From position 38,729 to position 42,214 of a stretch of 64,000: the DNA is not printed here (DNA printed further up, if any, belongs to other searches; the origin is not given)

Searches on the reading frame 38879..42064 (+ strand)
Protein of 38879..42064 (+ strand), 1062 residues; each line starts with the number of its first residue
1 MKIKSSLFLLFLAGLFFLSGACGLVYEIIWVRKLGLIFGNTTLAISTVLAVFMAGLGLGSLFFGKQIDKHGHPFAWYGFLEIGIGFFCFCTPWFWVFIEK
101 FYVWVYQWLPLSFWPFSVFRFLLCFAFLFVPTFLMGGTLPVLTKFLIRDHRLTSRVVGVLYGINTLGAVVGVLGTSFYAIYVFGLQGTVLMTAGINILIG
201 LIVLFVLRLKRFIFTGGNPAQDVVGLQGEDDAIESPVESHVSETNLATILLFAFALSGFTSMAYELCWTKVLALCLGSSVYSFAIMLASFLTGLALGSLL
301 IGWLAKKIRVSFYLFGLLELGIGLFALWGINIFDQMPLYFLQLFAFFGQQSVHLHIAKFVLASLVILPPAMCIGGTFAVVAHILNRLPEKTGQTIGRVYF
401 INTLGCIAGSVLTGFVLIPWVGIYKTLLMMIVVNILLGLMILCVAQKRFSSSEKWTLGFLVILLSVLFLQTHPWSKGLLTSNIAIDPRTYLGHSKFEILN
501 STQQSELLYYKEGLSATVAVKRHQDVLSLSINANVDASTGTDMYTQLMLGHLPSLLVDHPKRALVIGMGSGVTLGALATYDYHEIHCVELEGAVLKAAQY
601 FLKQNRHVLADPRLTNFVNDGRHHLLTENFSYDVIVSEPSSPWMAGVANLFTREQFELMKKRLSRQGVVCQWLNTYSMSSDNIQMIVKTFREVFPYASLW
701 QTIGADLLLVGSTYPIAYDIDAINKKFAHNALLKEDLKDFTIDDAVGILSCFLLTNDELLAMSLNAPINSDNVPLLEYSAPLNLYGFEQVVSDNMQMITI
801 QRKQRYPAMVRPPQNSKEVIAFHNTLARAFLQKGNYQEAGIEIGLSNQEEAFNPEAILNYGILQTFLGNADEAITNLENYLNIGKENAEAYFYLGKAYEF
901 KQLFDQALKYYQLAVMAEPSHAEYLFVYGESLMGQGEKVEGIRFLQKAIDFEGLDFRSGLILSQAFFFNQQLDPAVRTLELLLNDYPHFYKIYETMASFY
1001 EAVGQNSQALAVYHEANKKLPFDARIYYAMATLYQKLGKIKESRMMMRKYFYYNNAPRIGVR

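Call 70: search_protein_families(library=pfam, proteins=[window:38879-42064:+], max_evalue=0.001)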
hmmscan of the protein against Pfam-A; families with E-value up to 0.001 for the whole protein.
window:38879-42064:+ (1062 aa): 14 families
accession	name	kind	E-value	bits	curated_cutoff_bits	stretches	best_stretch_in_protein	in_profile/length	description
PF01564.23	Spermine_synth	-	1.4e-19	70.9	22.9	1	546-699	5-158/186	Spermine/spermidine synthase domain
PF13428.12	TPR_14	-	7.7e-12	45.1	23.5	0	993-1033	4-44/44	Tetratricopeptide repeat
PF14559.12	TPR_19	-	2.2e-11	44.3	25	1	868-924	5-61/68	Tetratricopeptide repeat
PF07719.23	TPR_2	-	4.1e-10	39.4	27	0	888-921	1-34/34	Tetratricopeptide repeat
PF13431.12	TPR_17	-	7.9e-08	32.4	24.4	0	1015-1043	4-32/34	Tetratricopeptide repeat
PF13424.12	TPR_12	-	1.8e-07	31.7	30.1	0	857-914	5-71/77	Tetratricopeptide repeat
PF13181.12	TPR_8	-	2.1e-07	31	25.7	0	888-921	1-34/34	Tetratricopeptide repeat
PF13432.12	TPR_16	-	5.5e-07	30.4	32.7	0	904-950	13-59/65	Tetratricopeptide repeat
PF00515.34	TPR_1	-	2.8e-05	24.2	27.8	0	888-920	1-33/34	Tetratricopeptide repeat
PF12895.13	ANAPC3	-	5.9e-05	23.7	27.2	0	869-948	4-82/82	Anaphase-promoting complex, cyclosome, subunit 3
PF13414.12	TPR_11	-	0.00019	21.5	26.8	0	868-899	8-39/42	TPR repeat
PF13174.12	TPR_6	-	0.00022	22.1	26.3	0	961-987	5-31/33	Tetratricopeptide repeat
PF13176.12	TPR_7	-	0.00022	21.5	27.9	0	894-920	5-33/36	Tetratricopeptide repeat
PF07690.21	MFS_1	-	0.00023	20.6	33.4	0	29-348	19-305/347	Major Facilitator Superfamily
